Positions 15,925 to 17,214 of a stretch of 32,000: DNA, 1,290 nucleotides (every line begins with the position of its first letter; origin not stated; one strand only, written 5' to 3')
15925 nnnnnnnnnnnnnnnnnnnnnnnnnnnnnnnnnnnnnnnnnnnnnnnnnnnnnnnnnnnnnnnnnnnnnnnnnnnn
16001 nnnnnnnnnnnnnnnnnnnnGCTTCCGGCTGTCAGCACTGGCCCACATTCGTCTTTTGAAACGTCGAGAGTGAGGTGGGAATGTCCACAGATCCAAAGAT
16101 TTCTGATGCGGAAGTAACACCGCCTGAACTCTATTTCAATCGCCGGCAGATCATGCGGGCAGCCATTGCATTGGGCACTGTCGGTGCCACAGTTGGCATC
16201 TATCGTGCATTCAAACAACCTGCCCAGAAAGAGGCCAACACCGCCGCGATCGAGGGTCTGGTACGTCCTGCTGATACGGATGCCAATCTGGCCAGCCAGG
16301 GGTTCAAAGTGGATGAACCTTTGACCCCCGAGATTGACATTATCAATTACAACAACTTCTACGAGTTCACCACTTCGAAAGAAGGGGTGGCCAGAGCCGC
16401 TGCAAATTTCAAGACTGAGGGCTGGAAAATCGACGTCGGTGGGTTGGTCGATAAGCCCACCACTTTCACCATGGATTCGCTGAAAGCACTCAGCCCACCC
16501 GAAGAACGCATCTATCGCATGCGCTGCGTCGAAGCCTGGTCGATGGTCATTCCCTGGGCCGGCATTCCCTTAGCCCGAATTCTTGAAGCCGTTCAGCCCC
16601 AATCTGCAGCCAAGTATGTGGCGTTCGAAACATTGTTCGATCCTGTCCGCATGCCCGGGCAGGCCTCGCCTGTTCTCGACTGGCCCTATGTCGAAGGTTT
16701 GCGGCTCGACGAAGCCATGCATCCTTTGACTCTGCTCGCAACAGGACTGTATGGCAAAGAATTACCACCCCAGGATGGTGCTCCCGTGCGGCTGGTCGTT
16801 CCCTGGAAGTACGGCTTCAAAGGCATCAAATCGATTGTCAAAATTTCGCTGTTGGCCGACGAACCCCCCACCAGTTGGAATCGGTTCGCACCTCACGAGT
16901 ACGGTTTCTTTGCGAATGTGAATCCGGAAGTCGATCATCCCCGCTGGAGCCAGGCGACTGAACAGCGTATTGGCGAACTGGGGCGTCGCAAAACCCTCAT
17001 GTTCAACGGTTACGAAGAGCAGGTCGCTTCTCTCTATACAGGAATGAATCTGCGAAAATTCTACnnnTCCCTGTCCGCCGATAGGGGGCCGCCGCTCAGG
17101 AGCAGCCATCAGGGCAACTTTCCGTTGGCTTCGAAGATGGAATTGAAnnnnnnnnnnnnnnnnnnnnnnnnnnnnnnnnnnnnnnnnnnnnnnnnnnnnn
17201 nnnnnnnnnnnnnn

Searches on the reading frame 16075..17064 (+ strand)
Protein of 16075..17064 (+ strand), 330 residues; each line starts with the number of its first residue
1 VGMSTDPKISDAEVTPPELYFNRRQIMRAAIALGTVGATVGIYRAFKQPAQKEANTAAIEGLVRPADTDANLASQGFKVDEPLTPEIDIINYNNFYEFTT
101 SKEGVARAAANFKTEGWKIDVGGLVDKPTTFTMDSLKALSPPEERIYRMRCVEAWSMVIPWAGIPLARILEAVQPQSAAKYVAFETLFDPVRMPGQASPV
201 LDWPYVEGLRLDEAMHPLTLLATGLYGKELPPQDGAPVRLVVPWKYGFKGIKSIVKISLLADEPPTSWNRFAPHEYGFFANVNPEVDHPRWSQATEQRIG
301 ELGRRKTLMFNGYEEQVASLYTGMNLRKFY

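Call 4: search_protein_families(library=pfam, proteins=[window:16075-17064:+], max_evalue=0.01)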
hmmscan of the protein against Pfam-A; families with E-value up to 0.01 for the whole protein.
window:16075-17064:+ (330 aa): 1 family
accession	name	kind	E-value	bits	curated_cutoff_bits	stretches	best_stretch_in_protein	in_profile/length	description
PF00174.25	Oxidored_molyb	-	3.7e-35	121.4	24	1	112-268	7-169/169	Oxidoreductase molybdopterin binding domain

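Call 5: search_protein_families(library=ncbifam, proteins=[window:16075-17064:+], max_evalue=0.01)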
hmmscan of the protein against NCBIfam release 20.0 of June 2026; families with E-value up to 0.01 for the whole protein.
window:16075-17064:+ (330 aa): 4 families
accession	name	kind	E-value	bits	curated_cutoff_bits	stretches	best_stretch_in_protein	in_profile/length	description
NF003767.0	PRK05363.1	equivalog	4.7e-138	459.8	207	1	3-330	5-320/320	protein-methionine-sulfoxide reductase catalytic subunit MsrP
NF052245.1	SorA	equivalog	3.2e-14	52.5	600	1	161-266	154-252/396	SorA family sulfite dehydrogenase catalytic subunit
TIGR04555.1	sulfite_DH_soxC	equivalog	2.7e-07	29.9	420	1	110-260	102-255/408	sulfite dehydrogenase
NF052247.1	SorT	equivalog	5.8e-06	25.3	570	1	160-264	148-247/387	SorT family sulfite dehydrogenase catalytic subunit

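Call 17: find_homologous_proteins(query=window:16075-17064:+, max_evalue=1e-30)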
Query window:16075-17064:+ (330 aa): 8000 proteins with E <= 1e-30 among 8000 candidates; the best 120 are listed.
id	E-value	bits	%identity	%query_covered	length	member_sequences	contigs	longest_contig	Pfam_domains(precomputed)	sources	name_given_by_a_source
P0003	3.3e-218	741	98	99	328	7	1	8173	PF00174.26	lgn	-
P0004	7.1e-193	658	85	99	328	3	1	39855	PF00174.26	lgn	-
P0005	1.3e-158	545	73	98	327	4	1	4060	PF00174.26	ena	-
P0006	2.1e-158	545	70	99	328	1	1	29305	PF00174.26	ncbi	-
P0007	8.6e-158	543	72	98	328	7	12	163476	PF00174.26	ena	-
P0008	1.1e-157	542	71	99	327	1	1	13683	PF00174.26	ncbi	-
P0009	2.3e-157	541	73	99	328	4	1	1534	PF00174.26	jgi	jgi:methionine sulfoxide reductase catalytic subunit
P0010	2.4e-157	541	72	98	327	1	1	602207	PF00174.26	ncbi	-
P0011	9.5e-157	539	70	99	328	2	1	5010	PF00174.26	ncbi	-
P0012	1.4e-156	539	73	99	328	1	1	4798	PF00174.26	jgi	jgi:methionine sulfoxide reductase catalytic subunit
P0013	1.5e-156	538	71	98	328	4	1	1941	PF00174.26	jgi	jgi:methionine sulfoxide reductase catalytic subunit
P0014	1.5e-155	535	72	98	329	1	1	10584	PF00174.26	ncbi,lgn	-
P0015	1.9e-155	535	72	98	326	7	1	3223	PF00174.26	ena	-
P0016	2.5e-155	534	70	99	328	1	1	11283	PF00174.26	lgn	-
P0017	3.2e-155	534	71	98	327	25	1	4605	PF00174.26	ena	-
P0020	1.6e-154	532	71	99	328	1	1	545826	PF00174.26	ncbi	-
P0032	3.7e-152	524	69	99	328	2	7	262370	PF00174.26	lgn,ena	-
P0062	7.7e-150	516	71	98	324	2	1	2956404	PF00174.26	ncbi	-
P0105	4.2e-148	511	69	97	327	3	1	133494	PF00174.26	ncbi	ncbi:MAG: protein-methionine-sulfoxide reductase catalytic subunit MsrP [Planctomycetaceae bacterium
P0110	5.4e-148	510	70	97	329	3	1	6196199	PF00174.26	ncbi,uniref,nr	ncbi:oxidoreductase molybdopterin binding protein [Pirellula staleyi DSM 6068]|uniref:Protein-methio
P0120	2.9e-147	508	69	98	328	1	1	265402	PF00174.26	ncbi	-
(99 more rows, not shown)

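Call 19: find_related_loci(query=A1, collection=genome_contigs, flank=6000)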
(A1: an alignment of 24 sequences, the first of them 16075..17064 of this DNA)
Query A1 (330 aa) in genome_contigs; peptide patterns used: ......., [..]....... (x = any residue, [..] = any of these).
600 stretches matched a pattern (row limit reached: there are more); 588 encode a relative of the query (tblastn E <= 1e-3); the best 80 are kept; 80 distinct loci.
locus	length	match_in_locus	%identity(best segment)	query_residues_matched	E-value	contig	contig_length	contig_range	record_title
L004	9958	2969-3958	68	1-330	1e-154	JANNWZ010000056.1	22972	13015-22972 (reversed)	MAG: Mariniblastus sp. isolate VAR_34_metabat_294 VAR_34_k141_1141556, whole genome shotgun sequence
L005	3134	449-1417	68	8-330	9e-159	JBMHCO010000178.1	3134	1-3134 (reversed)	MAG: Rubripirellula sp. isolate xHP1_bin.240 c_000000000178, whole genome shotgun sequence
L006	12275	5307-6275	68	8-330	4e-149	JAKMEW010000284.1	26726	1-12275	MAG: Rubripirellula sp. isolate MOX_bin56 PPB.contigs.fa_k127_238000, whole genome shotgun sequence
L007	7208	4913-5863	66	8-327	2e-144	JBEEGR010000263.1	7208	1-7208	MAG: Verrucomicrobiota bacterium isolate BP_781 scaffold_3808263, whole genome shotgun sequence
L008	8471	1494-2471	64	3-330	2e-143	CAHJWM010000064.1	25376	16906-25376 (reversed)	Myxococcales bacterium isolate Lichen_MAGs_lobaria2 genome assembly, contig: NODE_2293_length_25376_cov_7.448041, whole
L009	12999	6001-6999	63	3-330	1e-139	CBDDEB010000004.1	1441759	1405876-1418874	MAG: Candidatus Methylacidiphilales bacterium isolate 8fa3c88c-fa68-4545-8ade-3ac6cd27f3cd genome assembly, contig: ctg1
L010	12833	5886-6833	65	8-327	4e-139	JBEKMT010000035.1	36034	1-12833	MAG: Verrucomicrobiota bacterium isolate SPRUCE 3 SPRUCE_3_35, whole genome shotgun sequence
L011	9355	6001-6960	66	6-327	7e-139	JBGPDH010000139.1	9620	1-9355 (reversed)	MAG: Verrucomicrobiia bacterium isolate OBJ_0618_050_29 k141_4967044_length_9620_cov_10.0000, whole genome shotgun seque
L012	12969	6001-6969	61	1-330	2e-137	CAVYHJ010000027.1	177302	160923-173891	MAG: uncultured bacterium isolate MFD01231.bin.1.77 genome assembly, contig: contig_8207, whole genome shotgun sequence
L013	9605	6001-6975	62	8-330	7e-136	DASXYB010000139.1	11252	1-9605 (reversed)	MAG TPA_asm: Candidatus Udaeobacter sp. isolate SMAG_U4813 k141_2184049, whole genome shotgun sequence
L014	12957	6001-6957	61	9-330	6e-131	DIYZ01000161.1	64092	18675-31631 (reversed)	MAG TPA_asm: Chloracidobacterium sp. UBA6041 UBA6041_contig_762, whole genome shotgun sequence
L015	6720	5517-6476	61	8-328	2e-128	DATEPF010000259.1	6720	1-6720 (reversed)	MAG TPA_asm: Pyrinomonadaceae bacterium isolate SMAG_U9014 k141_2554746, whole genome shotgun sequence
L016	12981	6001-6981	59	3-330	5e-126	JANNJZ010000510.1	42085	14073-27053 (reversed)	MAG: Pyrinomonadaceae bacterium isolate SOY_4_C_metabat_258 SOY_4_C_k141_2829720, whole genome shotgun sequence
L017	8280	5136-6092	59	9-330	1e-125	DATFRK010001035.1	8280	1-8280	MAG TPA_asm: Pyrinomonadaceae bacterium isolate SMAG_U9356 k141_3754441, whole genome shotgun sequence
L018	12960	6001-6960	60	9-330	2e-125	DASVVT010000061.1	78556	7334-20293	MAG TPA_asm: Pyrinomonadaceae bacterium isolate SMAG_U3350 k141_455535, whole genome shotgun sequence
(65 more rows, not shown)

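Call 22: find_related_loci(query=window:16075-17064:+, collection=metagenome_contigs, flank=3000)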
Query window:16075-17064:+ (330 aa) in metagenome_contigs; peptide patterns used: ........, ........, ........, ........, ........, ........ (x = any residue, [..] = any of these).
600 stretches matched a pattern (row limit reached: there are more); 599 encode a relative of the query (tblastn E <= 1e-3); the best 80 are kept; 80 distinct loci.
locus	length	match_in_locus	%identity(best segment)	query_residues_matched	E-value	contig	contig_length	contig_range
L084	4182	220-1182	69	2-326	3e-156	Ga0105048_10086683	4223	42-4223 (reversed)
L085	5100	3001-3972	66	3-330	2e-145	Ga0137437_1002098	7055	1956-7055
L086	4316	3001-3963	65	8-330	4e-145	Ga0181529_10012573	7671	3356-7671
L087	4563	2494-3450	65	8-328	4e-146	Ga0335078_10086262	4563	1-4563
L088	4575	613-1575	64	8-330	1e-144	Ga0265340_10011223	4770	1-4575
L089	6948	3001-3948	65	8-327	8e-142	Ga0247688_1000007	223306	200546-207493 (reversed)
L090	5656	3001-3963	65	8-330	2e-141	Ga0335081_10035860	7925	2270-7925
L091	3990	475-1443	65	3-330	4e-144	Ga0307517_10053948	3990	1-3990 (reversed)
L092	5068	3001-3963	65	6-327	5e-140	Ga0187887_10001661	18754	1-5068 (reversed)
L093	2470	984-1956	66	7-330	9e-148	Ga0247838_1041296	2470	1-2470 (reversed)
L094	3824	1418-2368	64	8-330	1e-142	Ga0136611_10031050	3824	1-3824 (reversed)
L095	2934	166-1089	65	13-326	3e-145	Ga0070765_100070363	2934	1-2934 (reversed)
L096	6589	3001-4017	61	3-330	6e-138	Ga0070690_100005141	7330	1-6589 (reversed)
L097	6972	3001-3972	62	6-330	1e-137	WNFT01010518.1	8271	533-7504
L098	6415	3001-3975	63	3-327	2e-136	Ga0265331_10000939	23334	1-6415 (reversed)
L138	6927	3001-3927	59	12-327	2e-118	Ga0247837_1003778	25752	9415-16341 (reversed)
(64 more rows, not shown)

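Call 25: find_encoding_contigs(protein=P0004, flank=4000, max_places=2)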
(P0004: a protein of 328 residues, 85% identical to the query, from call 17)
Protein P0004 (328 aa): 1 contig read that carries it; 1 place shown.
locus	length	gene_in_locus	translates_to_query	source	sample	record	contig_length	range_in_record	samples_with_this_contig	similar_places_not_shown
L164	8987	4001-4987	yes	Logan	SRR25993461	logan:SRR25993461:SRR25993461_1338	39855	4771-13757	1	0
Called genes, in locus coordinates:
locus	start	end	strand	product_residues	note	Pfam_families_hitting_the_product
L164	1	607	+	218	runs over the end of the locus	-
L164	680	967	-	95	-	-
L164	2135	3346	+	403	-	PF08240:ADH_N, PF16912:Glu_dehyd_C, PF00107:ADH_zinc_N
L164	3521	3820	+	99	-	-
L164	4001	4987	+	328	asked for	PF00174:Oxidored_molyb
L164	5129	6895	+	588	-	PF01794:Ferric_reduct, PF00970:FAD_binding_6, PF00175:NAD_binding_1, PF00111:Fer2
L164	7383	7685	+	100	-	-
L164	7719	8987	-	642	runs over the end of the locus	PF13385:Laminin_G_3, PF16656:Pur_ac_phosph_N (faint), PF00149:Metallophos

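Call 26: find_encoding_contigs(protein=P0006, flank=4000, max_places=2)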
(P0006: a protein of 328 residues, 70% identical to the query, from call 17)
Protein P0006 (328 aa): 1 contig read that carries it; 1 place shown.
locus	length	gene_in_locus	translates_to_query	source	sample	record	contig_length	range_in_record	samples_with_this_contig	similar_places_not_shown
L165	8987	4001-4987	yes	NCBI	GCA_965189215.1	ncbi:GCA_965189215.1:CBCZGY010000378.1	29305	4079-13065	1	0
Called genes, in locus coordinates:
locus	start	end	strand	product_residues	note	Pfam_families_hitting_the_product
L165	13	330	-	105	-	PF00166:Cpn10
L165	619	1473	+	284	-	-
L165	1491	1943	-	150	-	PF00072:Response_reg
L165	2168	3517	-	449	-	PF00989:PAS (weak), PF13426:PAS_9, PF08447:PAS_3, PF00989:PAS, PF08448:PAS_4, PF13426:PAS_9, PF08447:PAS_3, PF00015:MCPsignal, +2 more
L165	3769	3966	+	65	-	-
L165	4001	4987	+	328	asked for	PF00174:Oxidored_molyb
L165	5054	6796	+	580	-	PF01794:Ferric_reduct, PF00970:FAD_binding_6, PF00175:NAD_binding_1, PF00111:Fer2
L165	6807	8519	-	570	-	PF27098:Rv0959_3rd, PF13519:VWA_2 (weak)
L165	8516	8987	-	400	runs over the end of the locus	PF21016:RlmN_N, PF04055:Radical_SAM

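Call 27: find_encoding_contigs(protein=P0007, flank=4000, max_places=2)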
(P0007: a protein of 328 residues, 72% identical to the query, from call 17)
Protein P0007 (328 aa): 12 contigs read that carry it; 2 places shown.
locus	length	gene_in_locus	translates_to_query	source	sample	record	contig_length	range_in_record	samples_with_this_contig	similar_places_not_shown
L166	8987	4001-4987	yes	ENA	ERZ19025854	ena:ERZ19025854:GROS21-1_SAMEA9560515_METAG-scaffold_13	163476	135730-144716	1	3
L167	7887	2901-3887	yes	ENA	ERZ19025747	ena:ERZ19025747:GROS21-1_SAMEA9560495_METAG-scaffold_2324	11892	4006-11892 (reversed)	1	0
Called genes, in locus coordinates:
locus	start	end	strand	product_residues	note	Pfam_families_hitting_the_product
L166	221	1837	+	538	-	-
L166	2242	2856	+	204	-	PF04542:Sigma70_r2, PF08281:Sigma70_r4_2 (faint)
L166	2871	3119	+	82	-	-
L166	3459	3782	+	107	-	-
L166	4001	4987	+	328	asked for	PF00174:Oxidored_molyb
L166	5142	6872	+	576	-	PF01794:Ferric_reduct, PF00970:FAD_binding_6, PF08030:NAD_binding_6 (faint), PF00175:NAD_binding_1, PF00111:Fer2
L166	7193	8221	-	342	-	PF04055:Radical_SAM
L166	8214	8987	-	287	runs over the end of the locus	PF21948:LplA-B_cat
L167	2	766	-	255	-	?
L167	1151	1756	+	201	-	PF04542:Sigma70_r2, PF08281:Sigma70_r4_2 (weak)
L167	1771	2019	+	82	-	-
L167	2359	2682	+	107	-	-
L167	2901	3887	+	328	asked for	PF00174:Oxidored_molyb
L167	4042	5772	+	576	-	PF01794:Ferric_reduct, PF00970:FAD_binding_6, PF08030:NAD_binding_6 (faint), PF00175:NAD_binding_1, PF00111:Fer2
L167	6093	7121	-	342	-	PF04055:Radical_SAM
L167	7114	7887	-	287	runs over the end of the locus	PF21948:LplA-B_cat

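Call 32: find_encoding_contigs(protein=P0110, flank=4000, max_places=1)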
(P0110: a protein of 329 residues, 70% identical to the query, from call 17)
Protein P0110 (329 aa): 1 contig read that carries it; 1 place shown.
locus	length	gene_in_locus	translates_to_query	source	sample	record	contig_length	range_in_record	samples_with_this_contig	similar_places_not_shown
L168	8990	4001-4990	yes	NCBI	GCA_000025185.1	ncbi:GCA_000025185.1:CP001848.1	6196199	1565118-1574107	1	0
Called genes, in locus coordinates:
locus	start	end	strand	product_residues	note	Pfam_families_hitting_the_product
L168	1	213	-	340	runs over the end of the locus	PF00149:Metallophos (weak)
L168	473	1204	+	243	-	PF08448:PAS_4, PF12833:HTH_18, PF00165:HTH_AraC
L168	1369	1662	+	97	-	-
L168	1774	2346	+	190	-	PF00578:AhpC-TSA, PF08534:Redoxin (weak), PF13905:Thioredoxin_8 (weak)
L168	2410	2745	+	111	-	-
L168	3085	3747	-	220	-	PF07638:Sigma70_ECF (faint), PF04542:Sigma70_r2, PF08281:Sigma70_r4_2, PF04545:Sigma70_r4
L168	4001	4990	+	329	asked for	PF00174:Oxidored_molyb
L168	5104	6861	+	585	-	PF01794:Ferric_reduct, PF00970:FAD_binding_6, PF00175:NAD_binding_1, PF08030:NAD_binding_6, PF00111:Fer2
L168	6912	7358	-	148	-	-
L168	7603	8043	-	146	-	PF01047:MarR, PF12802:MarR_2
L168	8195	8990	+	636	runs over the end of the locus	PF01011:PQQ (faint), PF13570:Beta-prop_ACSF4, PF13360:PQQ_2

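Call 33: find_encoding_contigs(protein=P0010, flank=4000, max_places=1)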
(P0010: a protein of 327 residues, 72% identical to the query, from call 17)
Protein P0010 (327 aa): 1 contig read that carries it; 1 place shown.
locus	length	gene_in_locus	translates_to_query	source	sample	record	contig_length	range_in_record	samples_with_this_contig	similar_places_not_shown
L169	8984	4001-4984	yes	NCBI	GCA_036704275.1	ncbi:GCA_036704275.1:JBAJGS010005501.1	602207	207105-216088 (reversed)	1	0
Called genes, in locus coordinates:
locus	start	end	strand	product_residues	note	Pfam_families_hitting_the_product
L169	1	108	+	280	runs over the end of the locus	-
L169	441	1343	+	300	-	-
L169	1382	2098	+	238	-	-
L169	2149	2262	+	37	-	-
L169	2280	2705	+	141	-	PF00578:AhpC-TSA, PF08534:Redoxin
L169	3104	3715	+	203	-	PF04542:Sigma70_r2, PF08281:Sigma70_r4_2 (weak)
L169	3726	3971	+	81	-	-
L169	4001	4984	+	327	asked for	PF00174:Oxidored_molyb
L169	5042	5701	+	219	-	PF01794:Ferric_reduct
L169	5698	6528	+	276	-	PF00970:FAD_binding_6, PF00175:NAD_binding_1, PF08030:NAD_binding_6 (weak)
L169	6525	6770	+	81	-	PF00111:Fer2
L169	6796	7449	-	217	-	PF00881:Nitroreductase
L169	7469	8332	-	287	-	PF23952:LRR_EndoS (faint), PF23211:LRR_LRWD1 (faint), PF00560:LRR_1 (faint), PF12799:LRR_4 (weak), PF13855:LRR_8 (weak), PF14580:LRR_9 (weak), PF12799:LRR_4 (weak), PF13855:LRR_8 (weak), +2 more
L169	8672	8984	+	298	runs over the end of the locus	PF07992:Pyr_redox_2, PF13738:Pyr_redox_3, PF00070:Pyr_redox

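Call 34: find_encoding_contigs(protein=P0062, flank=4000, max_places=1)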
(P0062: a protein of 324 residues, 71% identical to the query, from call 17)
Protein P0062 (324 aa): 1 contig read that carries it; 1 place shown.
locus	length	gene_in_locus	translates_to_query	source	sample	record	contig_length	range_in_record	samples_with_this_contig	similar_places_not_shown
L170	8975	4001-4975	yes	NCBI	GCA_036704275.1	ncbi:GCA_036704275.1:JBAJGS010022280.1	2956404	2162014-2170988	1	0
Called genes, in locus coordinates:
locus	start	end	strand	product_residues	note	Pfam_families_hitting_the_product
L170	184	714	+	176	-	-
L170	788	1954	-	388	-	PF00578:AhpC-TSA, PF08534:Redoxin, PF13905:Thioredoxin_8 (weak)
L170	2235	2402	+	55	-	-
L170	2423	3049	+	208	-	PF04542:Sigma70_r2, PF08281:Sigma70_r4_2 (weak)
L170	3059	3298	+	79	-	-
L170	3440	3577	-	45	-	-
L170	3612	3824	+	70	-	-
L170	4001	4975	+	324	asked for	PF00174:Oxidored_molyb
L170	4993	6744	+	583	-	PF01794:Ferric_reduct, PF00970:FAD_binding_6, PF00175:NAD_binding_1, PF00111:Fer2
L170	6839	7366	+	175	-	PF00578:AhpC-TSA, PF08534:Redoxin, PF13098:Thioredoxin_2 (faint)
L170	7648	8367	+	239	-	-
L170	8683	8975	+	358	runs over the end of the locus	PF07963:N_methyl (weak), PF07596:SBP_bac_10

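Call 35: find_encoding_contigs(protein=P0105, flank=4000, max_places=1)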
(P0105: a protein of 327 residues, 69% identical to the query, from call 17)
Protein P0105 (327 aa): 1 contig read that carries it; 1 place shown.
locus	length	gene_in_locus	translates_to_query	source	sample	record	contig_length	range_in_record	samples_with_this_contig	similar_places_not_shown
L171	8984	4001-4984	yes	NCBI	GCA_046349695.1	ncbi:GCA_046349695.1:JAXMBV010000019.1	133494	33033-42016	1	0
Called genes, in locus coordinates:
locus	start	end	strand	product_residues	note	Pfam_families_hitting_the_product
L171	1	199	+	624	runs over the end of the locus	PF00578:AhpC-TSA (weak)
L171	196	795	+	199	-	PF00440:TetR_N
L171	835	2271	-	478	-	PF00331:Glyco_hydro_10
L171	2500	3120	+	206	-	PF04542:Sigma70_r2, PF08281:Sigma70_r4_2 (weak)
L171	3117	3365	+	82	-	-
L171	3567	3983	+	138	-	-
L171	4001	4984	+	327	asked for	PF00174:Oxidored_molyb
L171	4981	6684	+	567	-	PF01794:Ferric_reduct, PF00970:FAD_binding_6, PF00175:NAD_binding_1, PF00111:Fer2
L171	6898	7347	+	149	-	PF00578:AhpC-TSA, PF08534:Redoxin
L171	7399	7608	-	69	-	PF00248:Aldo_ket_red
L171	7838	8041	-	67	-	-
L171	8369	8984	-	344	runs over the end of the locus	PF00248:Aldo_ket_red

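Call 56: search_protein_families(library=pfam, proteins=[L166:2871-3116:+, L169:3726-3968:+, L170:3059-3295:+, L171:3117-3362:+, L168:2410-2742:+, L166:2242-2853:+], max_evalue=1)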
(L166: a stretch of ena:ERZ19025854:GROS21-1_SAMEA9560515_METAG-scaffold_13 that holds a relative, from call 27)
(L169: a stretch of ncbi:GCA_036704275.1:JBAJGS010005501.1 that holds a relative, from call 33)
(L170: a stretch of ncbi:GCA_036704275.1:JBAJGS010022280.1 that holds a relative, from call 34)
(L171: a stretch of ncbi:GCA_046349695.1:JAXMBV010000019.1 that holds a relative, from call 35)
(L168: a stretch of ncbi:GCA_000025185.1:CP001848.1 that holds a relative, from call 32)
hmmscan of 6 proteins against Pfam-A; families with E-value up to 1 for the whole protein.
L166:2871-3116:+ (82 aa): 1 family
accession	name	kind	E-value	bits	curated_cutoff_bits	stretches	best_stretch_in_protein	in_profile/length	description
PF18456.6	CmlA_N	-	0.22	11.2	25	1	7-66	73-132/232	Diiron non-heme beta-hydroxylase N-terminal domain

L169:3726-3968:+ (81 aa): 1 family
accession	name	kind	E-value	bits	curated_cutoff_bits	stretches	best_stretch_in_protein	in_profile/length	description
PF01258.23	zf-dskA_traR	-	0.073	13.5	24.9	1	42-67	10-35/36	Prokaryotic dksA/traR C4-type zinc finger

L170:3059-3295:+ (79 aa): 2 families
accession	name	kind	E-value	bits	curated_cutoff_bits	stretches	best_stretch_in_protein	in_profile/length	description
PF25008.1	DUF7784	-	0.017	15.2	27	1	27-73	131-179/182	Domain of unknown function (DUF7784)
PF19955.5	EAD1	-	0.16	12.9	24.2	1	2-75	2-74/90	Effector-associated domain 1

L171:3117-3362:+ (82 aa): 2 families
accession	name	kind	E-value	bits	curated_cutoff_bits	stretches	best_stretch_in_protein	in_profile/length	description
PF21737.2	DUF6865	-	0.0067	16.8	23.2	1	5-24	9-29/71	Family of unknown function (DUF6865)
PF08600.16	NuBaID_C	-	0.11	13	20.2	1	23-62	19-61/103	NuBaID, C-terminal domain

L168:2410-2742:+ (111 aa): 2 families
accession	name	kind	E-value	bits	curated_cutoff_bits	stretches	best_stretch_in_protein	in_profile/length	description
PF17111.11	PigL_N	-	0.15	11.9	27.2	1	3-70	81-150/209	Pigment biosynthesis cluster protein PigL N-terminal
PF23546.1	Zn_ribbon_TOP3B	-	0.19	11.9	27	1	33-41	9-17/40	DNA topoisomerase 3-beta zinc ribbon domain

L166:2242-2853:+ (204 aa): 5 families
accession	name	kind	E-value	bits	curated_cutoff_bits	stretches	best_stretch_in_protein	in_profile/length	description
PF04542.20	Sigma70_r2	-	6.8e-09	35.8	24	1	47-95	17-68/71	Sigma-70 region 2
PF08281.18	Sigma70_r4_2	-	1.5e-05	25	25.7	1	142-186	9-54/54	Sigma-70, region 4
PF02120.21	Flg_hook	-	0.0062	16.8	29.8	1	167-200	41-74/85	Flagellar hook-length control protein FliK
PF04545.22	Sigma70_r4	-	0.05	13.6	24.1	1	144-188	5-50/50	Sigma-70, region 4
PF13384.12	HTH_23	-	0.078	13.3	24.6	1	148-182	8-41/50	Homeodomain-like domain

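Call 68: find_encoding_contigs(protein=P0020, flank=4000, max_places=1)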
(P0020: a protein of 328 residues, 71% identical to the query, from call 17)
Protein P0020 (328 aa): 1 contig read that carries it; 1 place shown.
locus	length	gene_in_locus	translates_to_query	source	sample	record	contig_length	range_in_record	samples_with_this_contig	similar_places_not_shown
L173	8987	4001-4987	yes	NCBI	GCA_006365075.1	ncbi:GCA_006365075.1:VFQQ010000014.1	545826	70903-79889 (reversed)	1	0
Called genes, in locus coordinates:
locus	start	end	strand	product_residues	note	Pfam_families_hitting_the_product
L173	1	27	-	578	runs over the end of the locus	PF00023:Ank (faint), PF12796:Ank_2 (weak), PF13606:Ank_3 (faint), PF13637:Ank_4 (weak), PF13857:Ank_5 (faint), PF23745:ANK_LRRK2 (faint), PF12796:Ank_2, PF24681:Kelch_KLHDC2_KLHL20_DRC7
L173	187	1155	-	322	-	PF12146:Hydrolase_4, PF00561:Abhydrolase_1, PF12697:Abhydrolase_6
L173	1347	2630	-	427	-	PF00109:ketoacyl-synt, PF02801:Ketoacyl-synt_C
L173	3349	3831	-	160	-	PF02542:YgbB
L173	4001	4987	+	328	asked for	PF00174:Oxidored_molyb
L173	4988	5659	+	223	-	PF01794:Ferric_reduct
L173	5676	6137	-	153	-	PF00075:RNase_H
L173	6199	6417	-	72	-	PF01176:eIF-1a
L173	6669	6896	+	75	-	-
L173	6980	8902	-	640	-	PF20695:UbiD_N, PF01977:UbiD, PF20696:UbiD_C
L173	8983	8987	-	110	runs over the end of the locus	-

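Call 69: find_encoding_contigs(protein=P0032, flank=4000, max_places=1)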
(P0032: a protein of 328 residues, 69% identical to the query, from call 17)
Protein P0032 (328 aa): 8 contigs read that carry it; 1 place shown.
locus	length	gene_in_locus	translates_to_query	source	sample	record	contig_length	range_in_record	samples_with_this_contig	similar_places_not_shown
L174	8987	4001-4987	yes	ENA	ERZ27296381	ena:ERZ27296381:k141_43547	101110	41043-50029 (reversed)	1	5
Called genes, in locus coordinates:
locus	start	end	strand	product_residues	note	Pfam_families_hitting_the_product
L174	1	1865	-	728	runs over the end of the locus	PF05448:AXE1 (faint)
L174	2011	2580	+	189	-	PF13302:Acetyltransf_3, PF00583:Acetyltransf_1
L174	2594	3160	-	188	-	-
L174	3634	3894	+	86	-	-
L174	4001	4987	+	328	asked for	PF00174:Oxidored_molyb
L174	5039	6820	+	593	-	PF01794:Ferric_reduct, PF00970:FAD_binding_6, PF00175:NAD_binding_1, PF08030:NAD_binding_6 (faint), PF00111:Fer2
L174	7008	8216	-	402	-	PF07081:DUF1349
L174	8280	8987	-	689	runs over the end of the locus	PF00069:Pkinase, PF07714:PK_Tyr_Ser-Thr, PF03109:ABC1 (weak), PF07081:DUF1349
